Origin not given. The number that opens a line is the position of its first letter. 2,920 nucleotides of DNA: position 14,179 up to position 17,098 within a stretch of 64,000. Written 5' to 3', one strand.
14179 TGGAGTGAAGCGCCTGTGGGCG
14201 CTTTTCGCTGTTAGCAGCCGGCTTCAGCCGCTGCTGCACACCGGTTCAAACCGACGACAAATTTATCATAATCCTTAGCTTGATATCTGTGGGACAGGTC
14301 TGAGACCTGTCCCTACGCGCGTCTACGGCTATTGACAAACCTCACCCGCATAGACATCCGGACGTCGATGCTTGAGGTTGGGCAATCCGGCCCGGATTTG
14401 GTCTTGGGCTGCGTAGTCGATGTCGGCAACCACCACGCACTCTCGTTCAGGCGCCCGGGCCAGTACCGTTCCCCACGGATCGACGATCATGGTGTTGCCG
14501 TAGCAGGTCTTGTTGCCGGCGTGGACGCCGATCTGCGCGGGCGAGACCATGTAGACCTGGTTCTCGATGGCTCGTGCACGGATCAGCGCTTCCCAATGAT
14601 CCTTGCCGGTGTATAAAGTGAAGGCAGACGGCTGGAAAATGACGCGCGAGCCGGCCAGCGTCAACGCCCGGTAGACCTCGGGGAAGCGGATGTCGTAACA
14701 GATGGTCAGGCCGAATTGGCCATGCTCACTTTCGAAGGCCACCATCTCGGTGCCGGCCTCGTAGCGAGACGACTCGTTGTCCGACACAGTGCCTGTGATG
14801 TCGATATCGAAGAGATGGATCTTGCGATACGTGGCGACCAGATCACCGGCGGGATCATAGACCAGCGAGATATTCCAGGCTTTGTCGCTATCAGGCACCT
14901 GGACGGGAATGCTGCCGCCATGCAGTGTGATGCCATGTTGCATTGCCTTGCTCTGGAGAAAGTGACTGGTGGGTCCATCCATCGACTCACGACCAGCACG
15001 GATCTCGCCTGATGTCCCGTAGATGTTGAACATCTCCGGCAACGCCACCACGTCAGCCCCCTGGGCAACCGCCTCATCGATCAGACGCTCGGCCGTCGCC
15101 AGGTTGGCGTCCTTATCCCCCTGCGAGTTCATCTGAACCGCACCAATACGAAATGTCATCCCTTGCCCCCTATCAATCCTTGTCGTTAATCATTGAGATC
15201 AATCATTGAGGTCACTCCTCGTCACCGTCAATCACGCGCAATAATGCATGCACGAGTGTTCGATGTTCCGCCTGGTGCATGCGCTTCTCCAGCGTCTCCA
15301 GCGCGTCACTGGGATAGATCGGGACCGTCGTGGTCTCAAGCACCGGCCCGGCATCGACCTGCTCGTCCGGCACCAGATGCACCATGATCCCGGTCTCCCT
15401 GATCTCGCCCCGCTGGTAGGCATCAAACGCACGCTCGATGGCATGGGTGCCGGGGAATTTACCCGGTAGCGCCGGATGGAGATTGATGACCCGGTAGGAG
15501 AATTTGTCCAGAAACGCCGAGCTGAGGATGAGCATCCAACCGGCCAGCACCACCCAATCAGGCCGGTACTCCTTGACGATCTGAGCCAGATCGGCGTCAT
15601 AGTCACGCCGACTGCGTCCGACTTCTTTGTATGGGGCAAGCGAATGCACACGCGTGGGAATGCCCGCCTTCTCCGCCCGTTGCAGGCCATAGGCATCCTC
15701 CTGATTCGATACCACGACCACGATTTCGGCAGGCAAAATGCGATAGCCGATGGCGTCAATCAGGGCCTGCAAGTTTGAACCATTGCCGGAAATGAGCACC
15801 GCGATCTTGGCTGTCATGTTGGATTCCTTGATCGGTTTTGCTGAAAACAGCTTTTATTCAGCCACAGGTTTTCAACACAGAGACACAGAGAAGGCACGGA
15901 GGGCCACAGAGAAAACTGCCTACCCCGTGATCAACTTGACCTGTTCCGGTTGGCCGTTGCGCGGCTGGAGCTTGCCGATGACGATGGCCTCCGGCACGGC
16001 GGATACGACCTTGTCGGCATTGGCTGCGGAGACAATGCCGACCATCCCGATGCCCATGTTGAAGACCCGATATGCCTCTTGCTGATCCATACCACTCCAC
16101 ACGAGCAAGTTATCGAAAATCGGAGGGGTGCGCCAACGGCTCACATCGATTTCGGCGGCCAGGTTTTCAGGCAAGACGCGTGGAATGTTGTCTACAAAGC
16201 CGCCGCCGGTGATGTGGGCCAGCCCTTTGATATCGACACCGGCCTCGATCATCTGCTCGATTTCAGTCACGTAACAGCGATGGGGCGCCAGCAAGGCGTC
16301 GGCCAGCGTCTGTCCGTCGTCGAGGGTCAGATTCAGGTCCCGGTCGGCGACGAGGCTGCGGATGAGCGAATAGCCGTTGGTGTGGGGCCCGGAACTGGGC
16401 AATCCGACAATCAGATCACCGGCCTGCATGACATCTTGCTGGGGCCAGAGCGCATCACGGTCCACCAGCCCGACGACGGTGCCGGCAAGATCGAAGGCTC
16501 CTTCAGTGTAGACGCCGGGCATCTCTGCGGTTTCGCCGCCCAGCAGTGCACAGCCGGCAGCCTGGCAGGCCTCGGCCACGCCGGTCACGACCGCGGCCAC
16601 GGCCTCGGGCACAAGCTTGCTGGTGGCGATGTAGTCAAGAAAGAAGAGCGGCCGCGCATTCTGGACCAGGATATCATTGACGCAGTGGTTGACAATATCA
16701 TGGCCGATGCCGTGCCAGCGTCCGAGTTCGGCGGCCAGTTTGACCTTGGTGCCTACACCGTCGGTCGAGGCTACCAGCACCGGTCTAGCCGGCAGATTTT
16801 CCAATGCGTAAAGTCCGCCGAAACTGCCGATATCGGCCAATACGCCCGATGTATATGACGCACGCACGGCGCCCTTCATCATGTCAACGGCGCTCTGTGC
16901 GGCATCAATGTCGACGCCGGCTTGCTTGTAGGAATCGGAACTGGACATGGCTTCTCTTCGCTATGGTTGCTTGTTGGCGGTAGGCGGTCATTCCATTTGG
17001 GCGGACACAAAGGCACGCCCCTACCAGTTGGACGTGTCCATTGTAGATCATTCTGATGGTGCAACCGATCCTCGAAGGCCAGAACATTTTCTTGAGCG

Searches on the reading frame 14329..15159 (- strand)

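Call 52: search_protein_families(library=pfam, proteins=[window:14329-15159:-], max_evalue=0.0001)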
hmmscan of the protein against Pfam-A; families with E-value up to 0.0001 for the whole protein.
window:14329-15159:- (276 aa): 1 family
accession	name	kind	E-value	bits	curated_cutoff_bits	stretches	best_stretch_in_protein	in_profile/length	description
PF00795.27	CN_hydrolase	-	1.3e-61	208.6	23.2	1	4-253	1-252/256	Carbon-nitrogen hydrolase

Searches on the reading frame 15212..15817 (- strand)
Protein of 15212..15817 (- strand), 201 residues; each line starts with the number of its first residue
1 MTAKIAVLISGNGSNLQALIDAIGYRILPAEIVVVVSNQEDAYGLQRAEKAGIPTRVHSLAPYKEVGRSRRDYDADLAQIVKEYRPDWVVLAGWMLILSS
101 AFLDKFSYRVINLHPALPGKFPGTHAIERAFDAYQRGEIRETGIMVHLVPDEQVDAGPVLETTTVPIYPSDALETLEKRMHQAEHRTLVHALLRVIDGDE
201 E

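Call 52: search_protein_families(library=pfam, proteins=[window:15212-15817:-], max_evalue=0.0001)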
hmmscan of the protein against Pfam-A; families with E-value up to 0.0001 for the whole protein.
window:15212-15817:- (201 aa): 1 family
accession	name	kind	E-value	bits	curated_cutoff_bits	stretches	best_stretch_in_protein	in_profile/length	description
PF00551.24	Formyl_trans_N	-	3.3e-51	174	26.1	1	4-192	2-181/181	Formyl transferase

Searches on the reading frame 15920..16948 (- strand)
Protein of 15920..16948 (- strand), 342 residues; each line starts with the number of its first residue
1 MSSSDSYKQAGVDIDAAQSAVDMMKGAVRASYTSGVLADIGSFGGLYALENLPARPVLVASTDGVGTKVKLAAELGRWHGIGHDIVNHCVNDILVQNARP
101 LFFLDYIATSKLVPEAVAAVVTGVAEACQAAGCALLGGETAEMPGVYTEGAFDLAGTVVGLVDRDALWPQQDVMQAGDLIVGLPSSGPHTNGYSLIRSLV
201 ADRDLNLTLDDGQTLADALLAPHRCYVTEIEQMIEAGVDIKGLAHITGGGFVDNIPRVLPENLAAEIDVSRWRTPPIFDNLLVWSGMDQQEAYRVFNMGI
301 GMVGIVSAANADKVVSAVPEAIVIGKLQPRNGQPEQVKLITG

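Call 52: search_protein_families(library=pfam, proteins=[window:15920-16948:-], max_evalue=0.0001)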
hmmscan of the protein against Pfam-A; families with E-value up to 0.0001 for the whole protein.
window:15920-16948:- (342 aa): 2 families
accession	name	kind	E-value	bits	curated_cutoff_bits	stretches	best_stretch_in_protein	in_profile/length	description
PF02769.27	AIRS_C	-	1.6e-29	103.6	23.1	1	175-332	1-150/156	AIR synthase related protein, C-terminal domain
PF00586.29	AIRS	-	9.4e-24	84.4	24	1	56-162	13-112/112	AIR synthase related protein, N-terminal domain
